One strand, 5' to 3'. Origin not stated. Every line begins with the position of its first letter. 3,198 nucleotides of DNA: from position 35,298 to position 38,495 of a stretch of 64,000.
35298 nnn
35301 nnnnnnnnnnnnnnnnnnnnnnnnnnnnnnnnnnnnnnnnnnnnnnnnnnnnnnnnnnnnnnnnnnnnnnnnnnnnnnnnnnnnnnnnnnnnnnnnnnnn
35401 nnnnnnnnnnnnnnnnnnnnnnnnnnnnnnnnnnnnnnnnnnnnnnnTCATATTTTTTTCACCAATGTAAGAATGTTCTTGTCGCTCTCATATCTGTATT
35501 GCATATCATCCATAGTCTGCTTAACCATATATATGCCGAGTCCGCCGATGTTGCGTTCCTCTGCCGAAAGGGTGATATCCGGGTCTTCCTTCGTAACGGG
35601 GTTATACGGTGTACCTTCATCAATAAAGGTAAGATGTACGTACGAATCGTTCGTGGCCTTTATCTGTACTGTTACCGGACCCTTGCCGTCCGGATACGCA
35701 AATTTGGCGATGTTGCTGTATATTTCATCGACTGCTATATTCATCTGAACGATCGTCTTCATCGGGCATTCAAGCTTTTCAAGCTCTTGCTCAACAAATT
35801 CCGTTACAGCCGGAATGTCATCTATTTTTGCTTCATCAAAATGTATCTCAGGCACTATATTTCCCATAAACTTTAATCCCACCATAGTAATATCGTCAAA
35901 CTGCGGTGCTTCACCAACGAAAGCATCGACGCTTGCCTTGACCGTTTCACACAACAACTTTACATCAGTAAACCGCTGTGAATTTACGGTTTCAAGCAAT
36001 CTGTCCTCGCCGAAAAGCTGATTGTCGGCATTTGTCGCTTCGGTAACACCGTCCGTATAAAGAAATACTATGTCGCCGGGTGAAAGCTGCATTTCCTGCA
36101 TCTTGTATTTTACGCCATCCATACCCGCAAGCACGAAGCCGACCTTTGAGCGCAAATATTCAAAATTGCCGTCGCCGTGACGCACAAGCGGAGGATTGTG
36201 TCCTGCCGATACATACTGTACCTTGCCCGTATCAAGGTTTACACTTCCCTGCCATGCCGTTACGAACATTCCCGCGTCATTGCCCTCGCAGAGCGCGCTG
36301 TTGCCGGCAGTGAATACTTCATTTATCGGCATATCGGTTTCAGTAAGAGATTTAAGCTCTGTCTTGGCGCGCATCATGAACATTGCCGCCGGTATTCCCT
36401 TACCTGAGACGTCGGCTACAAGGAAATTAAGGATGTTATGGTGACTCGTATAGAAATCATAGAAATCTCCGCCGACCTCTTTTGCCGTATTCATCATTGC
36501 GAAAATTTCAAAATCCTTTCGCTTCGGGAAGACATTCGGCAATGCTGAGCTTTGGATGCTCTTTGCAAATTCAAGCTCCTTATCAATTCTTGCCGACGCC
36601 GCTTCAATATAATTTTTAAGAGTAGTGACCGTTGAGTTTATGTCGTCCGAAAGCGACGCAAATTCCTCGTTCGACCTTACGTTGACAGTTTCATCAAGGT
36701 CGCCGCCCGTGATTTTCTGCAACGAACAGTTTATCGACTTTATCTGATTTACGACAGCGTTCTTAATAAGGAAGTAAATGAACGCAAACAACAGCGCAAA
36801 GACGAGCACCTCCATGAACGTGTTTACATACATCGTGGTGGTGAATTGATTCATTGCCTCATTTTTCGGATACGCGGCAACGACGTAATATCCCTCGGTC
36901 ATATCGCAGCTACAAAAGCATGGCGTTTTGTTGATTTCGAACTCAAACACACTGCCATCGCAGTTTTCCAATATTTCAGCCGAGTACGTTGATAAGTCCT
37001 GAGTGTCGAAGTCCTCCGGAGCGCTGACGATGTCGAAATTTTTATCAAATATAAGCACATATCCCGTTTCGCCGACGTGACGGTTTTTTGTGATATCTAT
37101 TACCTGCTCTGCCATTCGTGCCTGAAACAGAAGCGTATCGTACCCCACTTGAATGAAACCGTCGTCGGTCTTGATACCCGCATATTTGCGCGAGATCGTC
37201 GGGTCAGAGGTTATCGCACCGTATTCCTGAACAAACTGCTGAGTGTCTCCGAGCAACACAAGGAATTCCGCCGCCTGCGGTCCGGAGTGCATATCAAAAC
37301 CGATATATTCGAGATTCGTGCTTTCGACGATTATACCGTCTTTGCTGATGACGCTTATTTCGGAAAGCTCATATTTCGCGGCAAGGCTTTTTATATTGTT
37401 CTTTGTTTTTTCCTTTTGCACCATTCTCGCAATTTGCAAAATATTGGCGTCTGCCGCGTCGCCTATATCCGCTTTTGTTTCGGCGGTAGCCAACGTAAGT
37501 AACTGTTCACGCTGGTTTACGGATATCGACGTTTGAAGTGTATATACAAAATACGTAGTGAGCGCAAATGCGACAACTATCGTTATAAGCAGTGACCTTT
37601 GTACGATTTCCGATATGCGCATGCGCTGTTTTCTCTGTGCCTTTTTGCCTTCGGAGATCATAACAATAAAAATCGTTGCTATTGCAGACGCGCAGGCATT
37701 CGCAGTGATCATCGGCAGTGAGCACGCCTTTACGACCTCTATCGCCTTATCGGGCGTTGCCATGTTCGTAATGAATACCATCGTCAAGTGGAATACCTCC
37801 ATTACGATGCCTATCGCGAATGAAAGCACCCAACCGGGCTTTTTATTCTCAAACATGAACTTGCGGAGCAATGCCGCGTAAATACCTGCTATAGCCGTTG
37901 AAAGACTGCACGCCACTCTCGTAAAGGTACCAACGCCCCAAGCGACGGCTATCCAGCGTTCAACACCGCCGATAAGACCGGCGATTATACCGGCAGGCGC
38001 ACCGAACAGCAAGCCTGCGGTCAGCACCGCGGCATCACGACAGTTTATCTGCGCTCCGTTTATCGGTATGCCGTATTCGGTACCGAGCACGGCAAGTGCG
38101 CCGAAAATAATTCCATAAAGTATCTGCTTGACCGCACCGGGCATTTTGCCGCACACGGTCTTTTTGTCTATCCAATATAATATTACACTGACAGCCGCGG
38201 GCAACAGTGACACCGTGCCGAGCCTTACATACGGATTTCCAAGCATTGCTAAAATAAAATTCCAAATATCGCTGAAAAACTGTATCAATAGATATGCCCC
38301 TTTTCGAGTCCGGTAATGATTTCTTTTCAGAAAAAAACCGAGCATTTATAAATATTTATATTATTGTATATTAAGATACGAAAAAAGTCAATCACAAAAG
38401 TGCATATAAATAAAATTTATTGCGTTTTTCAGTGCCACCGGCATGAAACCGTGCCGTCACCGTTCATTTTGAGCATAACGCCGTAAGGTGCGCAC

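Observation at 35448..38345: Opposing enzymes fused in one polypeptide: PP2C phosphatase and RsbW-type kinase behind two different membrane input modules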

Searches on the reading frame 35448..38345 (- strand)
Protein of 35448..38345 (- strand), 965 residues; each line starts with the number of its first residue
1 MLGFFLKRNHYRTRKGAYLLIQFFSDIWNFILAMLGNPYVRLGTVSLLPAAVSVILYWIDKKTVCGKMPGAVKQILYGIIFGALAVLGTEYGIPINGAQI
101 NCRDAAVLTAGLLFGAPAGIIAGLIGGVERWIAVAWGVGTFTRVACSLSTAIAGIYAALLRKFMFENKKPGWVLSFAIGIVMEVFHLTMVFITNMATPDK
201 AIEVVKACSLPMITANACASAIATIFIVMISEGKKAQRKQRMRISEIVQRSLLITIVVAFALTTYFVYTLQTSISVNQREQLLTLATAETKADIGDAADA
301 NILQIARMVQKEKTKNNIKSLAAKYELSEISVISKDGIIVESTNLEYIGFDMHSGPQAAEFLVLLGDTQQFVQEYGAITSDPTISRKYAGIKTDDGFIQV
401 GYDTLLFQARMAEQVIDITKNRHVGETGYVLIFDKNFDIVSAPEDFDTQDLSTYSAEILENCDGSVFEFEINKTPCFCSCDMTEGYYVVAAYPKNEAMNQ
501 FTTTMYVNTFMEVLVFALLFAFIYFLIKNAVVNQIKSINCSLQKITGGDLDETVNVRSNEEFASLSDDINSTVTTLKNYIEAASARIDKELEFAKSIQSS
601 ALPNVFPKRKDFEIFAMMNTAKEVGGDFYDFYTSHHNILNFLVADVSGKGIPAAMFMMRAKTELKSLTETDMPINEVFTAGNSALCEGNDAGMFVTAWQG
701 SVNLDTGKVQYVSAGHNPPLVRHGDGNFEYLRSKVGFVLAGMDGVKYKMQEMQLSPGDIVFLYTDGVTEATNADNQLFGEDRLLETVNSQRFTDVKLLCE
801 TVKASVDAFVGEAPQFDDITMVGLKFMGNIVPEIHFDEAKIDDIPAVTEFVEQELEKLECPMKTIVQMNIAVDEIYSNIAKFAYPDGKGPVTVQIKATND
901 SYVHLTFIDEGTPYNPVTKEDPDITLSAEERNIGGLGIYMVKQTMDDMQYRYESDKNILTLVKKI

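Call 3: search_protein_families(library=pfam, proteins=[window:35448-38345:-], max_evalue=0.01)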
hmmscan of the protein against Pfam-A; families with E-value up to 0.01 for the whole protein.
window:35448-38345:- (965 aa): 7 families
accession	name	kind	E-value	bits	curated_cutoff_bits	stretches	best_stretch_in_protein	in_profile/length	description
PF07228.17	SpoIIE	-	1.1e-47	162.9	25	1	640-826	6-191/192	Stage II sporulation protein E (SpoIIE)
PF07694.17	5TM-5TMR_LYT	-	4e-28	98.5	24.6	1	71-227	15-166/169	5TMR of 5TMR-LYT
PF13581.12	HATPase_c_2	-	2.8e-20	73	27.4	1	839-963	3-127/127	Histidine kinase-like ATPase domain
PF07155.17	ECF-ribofla_trS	-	9e-05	23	26.7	1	73-229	5-168/172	ECF-type riboflavin transporter, S component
PF12822.12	ECF_trnsprt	-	0.00048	20.6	30.7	1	80-230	8-167/169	ECF transporter, substrate-specific component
PF02743.24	dCache_1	-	0.0037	17.3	45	0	276-458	36-201/240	Cache domain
PF02518.31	HATPase_c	-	0.0079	17.1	26.4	0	870-949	8-88/111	Histidine kinase-, DNA gyrase B-, and HSP90-like ATPase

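Call 4: search_protein_families(library=ncbifam, proteins=[window:35448-38345:-], max_evalue=0.01)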
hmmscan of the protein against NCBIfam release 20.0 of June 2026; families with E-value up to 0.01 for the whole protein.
window:35448-38345:- (965 aa): 15 families
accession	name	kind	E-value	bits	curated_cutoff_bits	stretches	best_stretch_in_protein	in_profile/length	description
NF038263.1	prot_phos_SiaA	equivalog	6.1e-17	61.4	700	1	577-826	401-657/658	biofilm regulation protein phosphatase SiaA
NF045505.1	RR_RssB_Pseudo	equivalog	7.7e-09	35.1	700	1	585-777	150-348/394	two-component system response regulator RssB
TIGR02865.1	spore_II_E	equivalog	1.2e-08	33.6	490.8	1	557-824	497-761/764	stage II sporulation protein E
NF003144.0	PRK04069.1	equivalog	2.2e-07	30.4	145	1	863-957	38-136/161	anti-sigma B factor RsbW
NF041045.1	RsbA_anti_sig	subfamily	7e-06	25.5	210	1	839-953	186-291/303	anti-sigma factor RsbA family regulatory protein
TIGR01924.1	rsbW_low_gc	equivalog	9.6e-06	25.1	155.05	1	863-955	38-134/159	anti-sigma B factor RsbW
NF040691.1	MtrAB_MtrB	equivalog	2.1e-05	23.7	450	1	486-581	171-262/507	MtrAB system histidine kinase MtrB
TIGR01925.2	spIIAB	equivalog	8.1e-05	22.5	135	1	855-956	25-126/137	anti-sigma F factor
NF011615.0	PRK15041.1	equivalog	0.0005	18.9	947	1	498-571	186-258/554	methyl-accepting chemotaxis protein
NF033092.0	HK_WalK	equivalog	0.0011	17.7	725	1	496-592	164-258/594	cell wall metabolism sensor histidine kinase WalK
NF033093.1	HK_VicK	exception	0.0018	17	680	1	505-599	10-101/448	cell wall metabolism sensor histidine kinase VicK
NF038389.1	ArsS_fam_HK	equivalog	0.002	17.7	250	0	497-582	119-205/403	ArsS family sensor histidine kinase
NF012163.2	BaeS_SmeS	equivalog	0.0023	16.9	500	1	504-578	161-235/457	sensor histidine kinase efflux regulator BaeS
NF008318.0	PRK11107.1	equivalog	0.0024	16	890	1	485-589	158-260/920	two-component sensor histidine kinase BarA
TIGR02956.1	TMAO_torS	equivalog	0.0078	14.3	676.5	1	506-593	331-420/967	TMAO reductase system sensor histidine kinase/response regulator TorS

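Call 8: find_homologous_proteins(query=window:35448-38345:-, max_evalue=0.00001)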
Query window:35448-38345:- (965 aa): 3185 proteins with E <= 0.00001 among 8000 candidates; the best 120 are listed.
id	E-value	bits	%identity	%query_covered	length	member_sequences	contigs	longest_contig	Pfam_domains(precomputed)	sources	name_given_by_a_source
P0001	0.0e+0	2168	100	100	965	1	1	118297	PF13581.13,PF07694.18,PF07228.18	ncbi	-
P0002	0.0e+0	1833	86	98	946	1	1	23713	PF13581.13,PF07694.18,PF07228.18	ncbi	-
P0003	0.0e+0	1329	63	96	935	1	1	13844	PF13581.13,PF07694.18,PF07228.18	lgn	-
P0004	0.0e+0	1329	64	96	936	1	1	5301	PF13581.13,PF07694.18,PF07228.18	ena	-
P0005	0.0e+0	1321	61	96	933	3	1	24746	PF13581.13,PF07694.18,PF07228.18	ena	-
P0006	0.0e+0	1316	62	96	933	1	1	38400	PF13581.13,PF07694.18,PF07228.18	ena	-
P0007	0.0e+0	1313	62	96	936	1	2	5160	PF13581.13,PF07694.18,PF07228.18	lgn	-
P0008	0.0e+0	1311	62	96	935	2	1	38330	PF13581.13,PF07694.18,PF07228.18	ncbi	-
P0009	0.0e+0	1306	63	96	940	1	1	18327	PF07155.18,PF13581.13,PF07694.18,PF07228.18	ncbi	-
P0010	0.0e+0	1306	61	96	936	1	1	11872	PF13581.13,PF07694.18,PF07228.18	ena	-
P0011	0.0e+0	1306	62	96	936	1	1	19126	PF13581.13,PF07694.18,PF07228.18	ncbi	-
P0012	0.0e+0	1305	62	97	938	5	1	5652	PF13581.13,PF07694.18,PF07228.18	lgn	-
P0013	0.0e+0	1305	62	96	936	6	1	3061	PF13581.13,PF07694.18,PF07228.18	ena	-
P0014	0.0e+0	1302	62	96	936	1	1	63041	PF13581.13,PF07694.18,PF07228.18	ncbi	-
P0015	0.0e+0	1299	61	96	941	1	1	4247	PF07155.18,PF13581.13,PF07694.18,PF07228.18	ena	-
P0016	0.0e+0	1299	61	96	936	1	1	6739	PF13581.13,PF07694.18,PF07228.18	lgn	-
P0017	0.0e+0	1298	61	96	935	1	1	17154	PF13581.13,PF07694.18,PF07228.18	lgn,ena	-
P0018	0.0e+0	1297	62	96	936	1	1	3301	PF07155.18,PF13581.13,PF07694.18,PF07228.18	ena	-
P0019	0.0e+0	1297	61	96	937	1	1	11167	PF13581.13,PF07694.18,PF07228.18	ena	-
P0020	0.0e+0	1296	61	98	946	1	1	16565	PF13581.13,PF07694.18,PF07228.18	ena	-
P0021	0.0e+0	1295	61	96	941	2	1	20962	PF07155.18,PF13581.13,PF07694.18,PF07228.18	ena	-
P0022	0.0e+0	1295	61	96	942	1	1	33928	PF13581.13,PF07694.18,PF07228.18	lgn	-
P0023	0.0e+0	1294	62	96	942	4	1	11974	PF07155.18,PF13581.13,PF07694.18,PF07228.18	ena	-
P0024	0.0e+0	1293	61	96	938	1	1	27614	PF07155.18,PF13581.13,PF07694.18,PF07228.18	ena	-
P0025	0.0e+0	1292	60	96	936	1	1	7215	PF13581.13,PF07694.18,PF07228.18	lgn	-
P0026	0.0e+0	1291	60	96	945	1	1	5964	PF13581.13,PF07694.18,PF07228.18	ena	-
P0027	0.0e+0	1291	61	96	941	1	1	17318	PF13581.13,PF07694.18,PF07228.18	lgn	-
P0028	0.0e+0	1291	61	96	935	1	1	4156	PF13581.13,PF07694.18,PF07228.18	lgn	-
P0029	0.0e+0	1290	61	96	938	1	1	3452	PF07155.18,PF13581.13,PF07694.18,PF07228.18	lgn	-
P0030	0.0e+0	1290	62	96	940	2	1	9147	PF07155.18,PF13581.13,PF07694.18,PF07228.18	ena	-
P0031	0.0e+0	1290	62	96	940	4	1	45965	PF07155.18,PF13581.13,PF07694.18,PF07228.18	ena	-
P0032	0.0e+0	1289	62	96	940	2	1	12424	PF07155.18,PF13581.13,PF07694.18,PF07228.18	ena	-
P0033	0.0e+0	1289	61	96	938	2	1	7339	PF02743.25,PF13581.13,PF07694.18,PF07228.18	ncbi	-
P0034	0.0e+0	1289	61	96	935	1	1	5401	PF07155.18,PF13581.13,PF07694.18,PF07228.18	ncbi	-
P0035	0.0e+0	1288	62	96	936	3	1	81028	PF13581.13,PF07694.18,PF07228.18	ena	-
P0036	0.0e+0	1287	61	96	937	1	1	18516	PF13581.13,PF07694.18,PF07228.18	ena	-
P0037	0.0e+0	1287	61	96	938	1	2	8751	PF13581.13,PF07694.18,PF07228.18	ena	-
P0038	0.0e+0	1286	62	96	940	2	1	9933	PF02743.25,PF07155.18,PF13581.13,PF07694.18,PF07228.18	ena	-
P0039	0.0e+0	1286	62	96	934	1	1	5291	PF13581.13,PF07694.18,PF07228.18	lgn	-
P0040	0.0e+0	1285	61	96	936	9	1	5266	PF07155.18,PF13581.13,PF07694.18,PF07228.18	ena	-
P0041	0.0e+0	1285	62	96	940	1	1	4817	PF13581.13,PF07694.18,PF07228.18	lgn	-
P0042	0.0e+0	1284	60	96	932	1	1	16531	PF13581.13,PF07694.18,PF07228.18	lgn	-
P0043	0.0e+0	1284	60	96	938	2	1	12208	PF13581.13,PF07694.18,PF07228.18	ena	-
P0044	0.0e+0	1283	61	96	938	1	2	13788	PF07155.18,PF13581.13,PF07694.18,PF07228.18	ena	-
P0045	0.0e+0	1283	62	96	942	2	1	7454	PF07155.18,PF13581.13,PF07694.18,PF07228.18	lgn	-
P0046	0.0e+0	1282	61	96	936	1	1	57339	PF07155.18,PF13581.13,PF07694.18,PF07228.18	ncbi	-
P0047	0.0e+0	1281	61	96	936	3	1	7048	PF07155.18,PF13581.13,PF07694.18,PF07228.18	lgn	-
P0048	0.0e+0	1281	60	97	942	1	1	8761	PF13581.13,PF07694.18,PF07228.18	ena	-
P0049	0.0e+0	1281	60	96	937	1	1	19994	PF13581.13,PF07694.18,PF07228.18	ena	-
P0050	0.0e+0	1281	62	96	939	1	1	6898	PF13581.13,PF07694.18,PF07228.18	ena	-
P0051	0.0e+0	1281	61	96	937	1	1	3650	PF13581.13,PF02518.32,PF07694.18,PF07228.18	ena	-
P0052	0.0e+0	1281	61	96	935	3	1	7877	PF13581.13,PF07694.18,PF07228.18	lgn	-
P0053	0.0e+0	1279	60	96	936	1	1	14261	PF13581.13,PF07694.18,PF07228.18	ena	-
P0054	0.0e+0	1278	61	96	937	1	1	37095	PF02743.25,PF13581.13,PF07694.18,PF07228.18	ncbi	-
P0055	0.0e+0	1278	61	96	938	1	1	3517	PF13581.13,PF07694.18,PF07228.18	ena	-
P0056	0.0e+0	1278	62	96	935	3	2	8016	PF13581.13,PF07694.18,PF07228.18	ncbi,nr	ncbi:MAG: SpoIIE family protein phosphatase [Clostridia bacterium]|nr:SpoIIE family protein phosphat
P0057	0.0e+0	1278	60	96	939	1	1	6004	PF13581.13,PF07694.18,PF07228.18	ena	-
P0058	0.0e+0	1278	61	96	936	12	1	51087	PF13581.13,PF07694.18,PF07228.18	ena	-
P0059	0.0e+0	1277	60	96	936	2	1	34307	PF07155.18,PF13581.13,PF07694.18,PF07228.18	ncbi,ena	-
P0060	0.0e+0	1277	60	96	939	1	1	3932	PF13581.13,PF07694.18,PF07228.18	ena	-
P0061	0.0e+0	1277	60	96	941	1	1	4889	PF07155.18,PF13581.13,PF07694.18,PF07228.18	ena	-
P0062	0.0e+0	1276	61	96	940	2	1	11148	PF13581.13,PF07694.18,PF07228.18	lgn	-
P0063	0.0e+0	1276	61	96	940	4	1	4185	PF13581.13,PF07694.18,PF07228.18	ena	-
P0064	0.0e+0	1275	61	96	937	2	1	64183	PF07155.18,PF13581.13,PF07694.18,PF07228.18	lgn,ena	-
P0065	0.0e+0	1275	59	96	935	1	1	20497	PF13581.13,PF07694.18,PF07228.18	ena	-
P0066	0.0e+0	1274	60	96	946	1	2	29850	PF13581.13,PF07694.18,PF07228.18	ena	-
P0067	0.0e+0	1274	61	96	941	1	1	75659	PF13581.13,PF07694.18,PF07228.18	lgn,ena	-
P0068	0.0e+0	1274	60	96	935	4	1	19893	PF13581.13,PF12822.13,PF07694.18,PF07228.18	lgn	-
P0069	0.0e+0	1273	61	95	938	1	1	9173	PF13581.13,PF07694.18,PF07228.18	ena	-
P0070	0.0e+0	1273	60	96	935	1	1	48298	PF13581.13,PF07694.18,PF07228.18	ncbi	-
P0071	0.0e+0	1271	60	96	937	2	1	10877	PF13581.13,PF07694.18,PF07228.18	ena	-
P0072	0.0e+0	1271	60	96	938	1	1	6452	PF13581.13,PF07694.18,PF07228.18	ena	-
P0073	0.0e+0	1270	61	96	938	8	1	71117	PF13581.13,PF07694.18,PF07228.18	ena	-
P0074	0.0e+0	1270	60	96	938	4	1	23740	PF13581.13,PF07694.18,PF07228.18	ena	-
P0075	0.0e+0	1269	61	96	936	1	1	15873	PF13581.13,PF07694.18,PF07228.18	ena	-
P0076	0.0e+0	1269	60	96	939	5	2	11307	PF13581.13,PF07694.18,PF07228.18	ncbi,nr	ncbi:MAG: SpoIIE family protein phosphatase [Clostridia bacterium]|nr:SpoIIE family protein phosphat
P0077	0.0e+0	1269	60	96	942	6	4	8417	PF07155.18,PF13581.13,PF07694.18,PF07228.18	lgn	-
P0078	0.0e+0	1268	60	96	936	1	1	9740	PF07155.18,PF13581.13,PF07694.18,PF07228.18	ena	-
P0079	0.0e+0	1268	61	96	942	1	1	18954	PF07155.18,PF13581.13,PF07694.18,PF07228.18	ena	-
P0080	0.0e+0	1268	62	96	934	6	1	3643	PF13581.13,PF07694.18,PF07228.18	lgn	-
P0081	0.0e+0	1268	60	96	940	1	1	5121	PF13581.13,PF07694.18,PF07228.18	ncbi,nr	ncbi:MAG: SpoIIE family protein phosphatase [Clostridiales bacterium]|nr:SpoIIE family protein phosp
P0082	0.0e+0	1267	60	96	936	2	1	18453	PF13581.13,PF07694.18,PF07228.18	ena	-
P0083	0.0e+0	1267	60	96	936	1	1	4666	PF13581.13,PF07694.18,PF07228.18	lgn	-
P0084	0.0e+0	1267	60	96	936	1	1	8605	PF13581.13,PF07694.18,PF07228.18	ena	-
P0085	0.0e+0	1266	58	96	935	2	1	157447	PF13581.13,PF07694.18,PF07228.18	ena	-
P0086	0.0e+0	1266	61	96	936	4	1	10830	PF13581.13,PF07694.18,PF07228.18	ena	-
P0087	0.0e+0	1265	61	96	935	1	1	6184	PF00672.31,PF13581.13,PF07694.18,PF07228.18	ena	-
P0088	0.0e+0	1265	60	96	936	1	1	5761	PF13581.13,PF07694.18,PF07228.18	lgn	-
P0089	0.0e+0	1265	60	96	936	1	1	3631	PF02743.25,PF13581.13,PF07694.18,PF07228.18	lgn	-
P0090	0.0e+0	1264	61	96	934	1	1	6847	PF13581.13,PF07694.18,PF07228.18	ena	-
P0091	0.0e+0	1262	59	96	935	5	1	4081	PF13581.13,PF07694.18,PF07228.18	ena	-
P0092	0.0e+0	1258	59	96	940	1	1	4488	PF07155.18,PF13581.13,PF07694.18,PF07228.18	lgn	-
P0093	0.0e+0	1255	60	96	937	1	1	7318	PF13581.13,PF07694.18,PF07228.18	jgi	-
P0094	0.0e+0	1255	60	96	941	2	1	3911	PF02743.25,PF13581.13,PF07694.18,PF07228.18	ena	-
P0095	0.0e+0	1255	60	96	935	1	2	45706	PF13581.13,PF07694.18,PF07228.18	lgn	-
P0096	0.0e+0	1255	61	96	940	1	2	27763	PF07155.18,PF13581.13,PF07694.18,PF07228.18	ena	-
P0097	0.0e+0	1254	60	96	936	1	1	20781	PF02743.25,PF13581.13,PF07694.18,PF07228.18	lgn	-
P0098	0.0e+0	1254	60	96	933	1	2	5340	PF13581.13,PF07694.18,PF07228.18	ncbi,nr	ncbi:MAG: SpoIIE family protein phosphatase [Clostridia bacterium]|nr:SpoIIE family protein phosphat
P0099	0.0e+0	1253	60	96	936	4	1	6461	PF13581.13,PF07694.18,PF07228.18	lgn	-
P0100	0.0e+0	1253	60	96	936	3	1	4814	PF07155.18,PF13581.13,PF07694.18,PF07228.18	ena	-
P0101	0.0e+0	1253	61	96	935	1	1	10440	PF13581.13,PF07694.18,PF07228.18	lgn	-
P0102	0.0e+0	1253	60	96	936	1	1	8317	PF13581.13,PF07694.18,PF07228.18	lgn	-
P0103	0.0e+0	1252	61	96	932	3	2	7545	PF13581.13,PF07694.18,PF07228.18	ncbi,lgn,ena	-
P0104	0.0e+0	1252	60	96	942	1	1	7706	PF13581.13,PF07694.18,PF07228.18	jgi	-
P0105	0.0e+0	1251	58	96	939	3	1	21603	PF00672.31,PF13581.13,PF07694.18,PF07228.18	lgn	-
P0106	0.0e+0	1251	60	96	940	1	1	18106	PF13581.13,PF07694.18,PF07228.18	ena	-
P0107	0.0e+0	1250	60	96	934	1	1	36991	PF13581.13,PF07694.18,PF07228.18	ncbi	-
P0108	0.0e+0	1250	60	96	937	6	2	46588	PF07155.18,PF13581.13,PF07694.18,PF07228.18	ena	-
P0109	0.0e+0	1250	59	96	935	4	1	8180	PF13581.13,PF07694.18,PF07228.18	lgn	-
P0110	0.0e+0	1249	60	96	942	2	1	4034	PF00672.31,PF13581.13,PF07694.18,PF07228.18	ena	-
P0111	0.0e+0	1249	59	96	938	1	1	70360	PF13581.13,PF07694.18,PF07228.18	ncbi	-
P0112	0.0e+0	1247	59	96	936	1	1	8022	PF13581.13,PF07694.18,PF07228.18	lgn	-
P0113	0.0e+0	1247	60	96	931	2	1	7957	PF13581.13,PF07694.18,PF07228.18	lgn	-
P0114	0.0e+0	1246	59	95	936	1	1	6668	PF13581.13,PF07694.18,PF07228.18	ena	-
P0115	0.0e+0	1246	60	96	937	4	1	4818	PF13581.13,PF07694.18,PF07228.18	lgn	-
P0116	0.0e+0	1244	60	96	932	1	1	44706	PF13581.13,PF07694.18,PF07228.18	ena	-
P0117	0.0e+0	1244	59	96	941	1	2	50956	PF13581.13,PF07694.18,PF07228.18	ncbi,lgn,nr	ncbi:MAG: SpoIIE family protein phosphatase [Clostridia bacterium]|nr:SpoIIE family protein phosphat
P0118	0.0e+0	1242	60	96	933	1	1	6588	PF13581.13,PF07694.18,PF07228.18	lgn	-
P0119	0.0e+0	1242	59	96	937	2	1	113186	PF13581.13,PF07694.18,PF07228.18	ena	-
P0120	0.0e+0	1242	58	96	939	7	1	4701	PF00672.31,PF13581.13,PF07694.18,PF07228.18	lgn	-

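Call 11: find_encoding_contigs(protein=P0001, flank=6000, max_places=3)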
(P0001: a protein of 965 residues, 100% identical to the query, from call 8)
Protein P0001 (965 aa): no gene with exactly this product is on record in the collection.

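Call 12: find_encoding_contigs(protein=P0002, flank=6000, max_places=3)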
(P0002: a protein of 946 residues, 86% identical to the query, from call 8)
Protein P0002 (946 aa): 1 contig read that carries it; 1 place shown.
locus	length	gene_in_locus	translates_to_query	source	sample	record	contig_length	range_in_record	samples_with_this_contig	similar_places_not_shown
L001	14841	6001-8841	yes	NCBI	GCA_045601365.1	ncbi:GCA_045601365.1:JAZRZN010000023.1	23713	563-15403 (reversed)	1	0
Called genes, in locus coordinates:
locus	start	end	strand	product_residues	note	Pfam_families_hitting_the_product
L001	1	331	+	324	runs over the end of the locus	PF05368:NmrA, PF01073:3Beta_HSD, PF01370:Epimerase, PF02719:Polysacc_synt_2, PF04321:RmlD_sub_bind (weak), PF07993:NAD_binding_4 (weak), PF13460:NAD_binding_10, PF16363:GDP_Man_Dehyd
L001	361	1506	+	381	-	PF14907:NTP_transf_5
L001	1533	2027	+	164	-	-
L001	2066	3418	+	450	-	PF00331:Glyco_hydro_10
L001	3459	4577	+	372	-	PF04389:Peptidase_M28 (weak), PF01546:Peptidase_M20, PF07687:M20_dimer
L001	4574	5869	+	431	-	PF09587:PGA_cap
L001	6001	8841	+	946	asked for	PF07694:5TM-5TMR_LYT, PF07228:SpoIIE, PF13581:HATPase_c_2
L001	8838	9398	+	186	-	PF13328:HD_4, PF01966:HD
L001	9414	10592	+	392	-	PF01740:STAS, PF13466:STAS_2, PF01636:APH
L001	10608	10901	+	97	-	PF01740:STAS, PF13466:STAS_2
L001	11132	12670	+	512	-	-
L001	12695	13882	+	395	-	-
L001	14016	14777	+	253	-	PF00561:Abhydrolase_1, PF12146:Hydrolase_4, PF12697:Abhydrolase_6 (weak), PF00326:Peptidase_S9 (weak)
